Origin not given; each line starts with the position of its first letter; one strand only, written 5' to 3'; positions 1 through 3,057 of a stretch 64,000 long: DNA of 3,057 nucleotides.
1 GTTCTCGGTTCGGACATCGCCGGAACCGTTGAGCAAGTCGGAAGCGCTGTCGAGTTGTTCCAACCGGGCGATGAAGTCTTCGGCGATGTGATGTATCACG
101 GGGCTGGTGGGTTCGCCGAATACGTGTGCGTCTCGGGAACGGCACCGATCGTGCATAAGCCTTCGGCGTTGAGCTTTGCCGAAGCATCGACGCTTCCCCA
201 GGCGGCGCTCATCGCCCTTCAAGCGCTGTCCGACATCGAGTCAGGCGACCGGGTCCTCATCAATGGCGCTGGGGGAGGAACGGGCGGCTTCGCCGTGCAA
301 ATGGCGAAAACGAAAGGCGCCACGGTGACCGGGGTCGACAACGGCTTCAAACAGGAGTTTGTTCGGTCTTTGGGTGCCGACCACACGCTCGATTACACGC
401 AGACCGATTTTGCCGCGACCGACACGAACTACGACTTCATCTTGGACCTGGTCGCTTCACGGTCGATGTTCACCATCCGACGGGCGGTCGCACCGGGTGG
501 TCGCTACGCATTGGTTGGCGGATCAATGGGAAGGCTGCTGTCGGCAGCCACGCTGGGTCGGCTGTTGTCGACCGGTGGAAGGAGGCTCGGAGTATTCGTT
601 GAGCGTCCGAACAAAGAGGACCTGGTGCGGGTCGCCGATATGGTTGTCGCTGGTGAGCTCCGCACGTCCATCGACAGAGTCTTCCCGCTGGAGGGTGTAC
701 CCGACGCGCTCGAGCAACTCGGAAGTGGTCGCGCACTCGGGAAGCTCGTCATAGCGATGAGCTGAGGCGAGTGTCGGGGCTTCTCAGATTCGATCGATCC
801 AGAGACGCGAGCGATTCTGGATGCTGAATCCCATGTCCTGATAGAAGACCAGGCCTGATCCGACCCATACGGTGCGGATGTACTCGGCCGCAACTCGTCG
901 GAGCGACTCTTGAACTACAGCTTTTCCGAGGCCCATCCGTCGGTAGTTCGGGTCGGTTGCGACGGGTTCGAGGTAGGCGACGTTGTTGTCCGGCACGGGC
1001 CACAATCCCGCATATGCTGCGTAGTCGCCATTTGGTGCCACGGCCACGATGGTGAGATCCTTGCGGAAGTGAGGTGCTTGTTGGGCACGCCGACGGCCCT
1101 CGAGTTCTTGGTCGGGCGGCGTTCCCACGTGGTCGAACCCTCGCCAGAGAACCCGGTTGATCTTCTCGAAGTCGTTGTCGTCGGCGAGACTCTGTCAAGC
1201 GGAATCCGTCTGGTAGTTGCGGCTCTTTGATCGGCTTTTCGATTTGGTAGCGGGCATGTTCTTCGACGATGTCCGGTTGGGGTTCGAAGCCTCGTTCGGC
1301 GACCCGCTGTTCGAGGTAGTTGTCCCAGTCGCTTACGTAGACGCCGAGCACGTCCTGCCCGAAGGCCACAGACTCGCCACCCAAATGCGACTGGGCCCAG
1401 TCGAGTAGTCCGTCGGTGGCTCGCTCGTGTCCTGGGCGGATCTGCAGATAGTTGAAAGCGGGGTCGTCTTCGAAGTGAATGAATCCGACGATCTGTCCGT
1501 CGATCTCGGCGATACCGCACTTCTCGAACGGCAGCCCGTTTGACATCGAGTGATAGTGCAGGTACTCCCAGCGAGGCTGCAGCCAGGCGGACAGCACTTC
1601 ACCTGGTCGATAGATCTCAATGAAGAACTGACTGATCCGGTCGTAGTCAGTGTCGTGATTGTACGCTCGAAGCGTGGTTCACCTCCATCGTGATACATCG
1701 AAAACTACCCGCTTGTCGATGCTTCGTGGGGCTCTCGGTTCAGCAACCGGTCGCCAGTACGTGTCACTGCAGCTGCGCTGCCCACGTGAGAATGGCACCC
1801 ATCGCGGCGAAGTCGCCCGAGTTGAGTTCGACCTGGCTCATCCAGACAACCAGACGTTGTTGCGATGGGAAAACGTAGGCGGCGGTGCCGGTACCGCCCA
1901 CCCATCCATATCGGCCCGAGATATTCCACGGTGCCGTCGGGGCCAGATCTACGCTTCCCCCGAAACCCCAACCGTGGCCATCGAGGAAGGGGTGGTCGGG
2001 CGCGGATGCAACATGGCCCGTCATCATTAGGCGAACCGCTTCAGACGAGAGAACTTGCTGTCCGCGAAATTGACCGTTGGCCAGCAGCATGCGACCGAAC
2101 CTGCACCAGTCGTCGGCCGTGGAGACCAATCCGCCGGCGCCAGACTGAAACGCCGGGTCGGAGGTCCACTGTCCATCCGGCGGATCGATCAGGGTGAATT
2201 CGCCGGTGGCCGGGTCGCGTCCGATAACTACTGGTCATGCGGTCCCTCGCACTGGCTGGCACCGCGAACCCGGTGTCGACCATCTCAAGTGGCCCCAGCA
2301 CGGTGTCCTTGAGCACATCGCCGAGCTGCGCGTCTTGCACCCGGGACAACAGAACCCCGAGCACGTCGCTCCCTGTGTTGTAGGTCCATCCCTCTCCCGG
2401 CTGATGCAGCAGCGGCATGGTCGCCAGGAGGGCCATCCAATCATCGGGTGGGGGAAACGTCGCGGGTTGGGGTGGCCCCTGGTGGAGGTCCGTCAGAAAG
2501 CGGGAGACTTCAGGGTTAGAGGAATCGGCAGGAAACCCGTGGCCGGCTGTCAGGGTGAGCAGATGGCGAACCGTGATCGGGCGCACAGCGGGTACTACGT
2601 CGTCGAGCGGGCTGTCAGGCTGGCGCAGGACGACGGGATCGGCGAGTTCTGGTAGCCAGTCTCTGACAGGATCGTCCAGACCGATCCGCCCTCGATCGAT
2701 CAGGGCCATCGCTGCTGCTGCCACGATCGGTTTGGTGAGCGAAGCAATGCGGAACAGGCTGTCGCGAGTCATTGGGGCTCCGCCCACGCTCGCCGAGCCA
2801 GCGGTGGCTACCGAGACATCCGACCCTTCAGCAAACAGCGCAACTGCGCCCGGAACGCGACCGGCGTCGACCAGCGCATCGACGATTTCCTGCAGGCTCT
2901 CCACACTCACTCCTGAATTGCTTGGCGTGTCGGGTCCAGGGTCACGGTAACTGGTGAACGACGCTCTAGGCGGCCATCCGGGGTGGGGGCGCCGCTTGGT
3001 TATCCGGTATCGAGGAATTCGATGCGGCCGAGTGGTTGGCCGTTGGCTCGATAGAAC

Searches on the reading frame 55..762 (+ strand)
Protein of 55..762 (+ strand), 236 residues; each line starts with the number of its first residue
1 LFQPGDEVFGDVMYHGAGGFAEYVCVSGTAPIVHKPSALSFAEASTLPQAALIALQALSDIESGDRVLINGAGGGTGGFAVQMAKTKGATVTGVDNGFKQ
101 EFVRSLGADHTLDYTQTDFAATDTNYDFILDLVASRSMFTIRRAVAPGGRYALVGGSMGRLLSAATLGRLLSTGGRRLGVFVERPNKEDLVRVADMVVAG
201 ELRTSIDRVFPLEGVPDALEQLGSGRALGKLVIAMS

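Call 83: search_protein_families(library=pfam, proteins=[window:55-762:+], max_evalue=0.001)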
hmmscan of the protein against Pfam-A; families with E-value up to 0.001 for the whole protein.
window:55-762:+ (236 aa): 2 families
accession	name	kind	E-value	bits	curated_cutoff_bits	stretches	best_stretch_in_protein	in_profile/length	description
PF13602.12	ADH_zinc_N_2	-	2e-26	94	27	1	106-233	1-134/134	Zinc-binding dehydrogenase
PF00107.32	ADH_zinc_N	-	2.1e-14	54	31.8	1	75-188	1-118/129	Zinc-binding dehydrogenase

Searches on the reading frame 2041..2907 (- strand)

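Call 83: search_protein_families(library=pfam, proteins=[window:2041-2907:-], max_evalue=0.001)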
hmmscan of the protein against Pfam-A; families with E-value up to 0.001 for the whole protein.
window:2041-2907:- (288 aa): 1 family
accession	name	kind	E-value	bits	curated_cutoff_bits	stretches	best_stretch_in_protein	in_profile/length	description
PF00144.29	Beta-lactamase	-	2.2e-46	159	27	1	6-279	2-223/329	Beta-lactamase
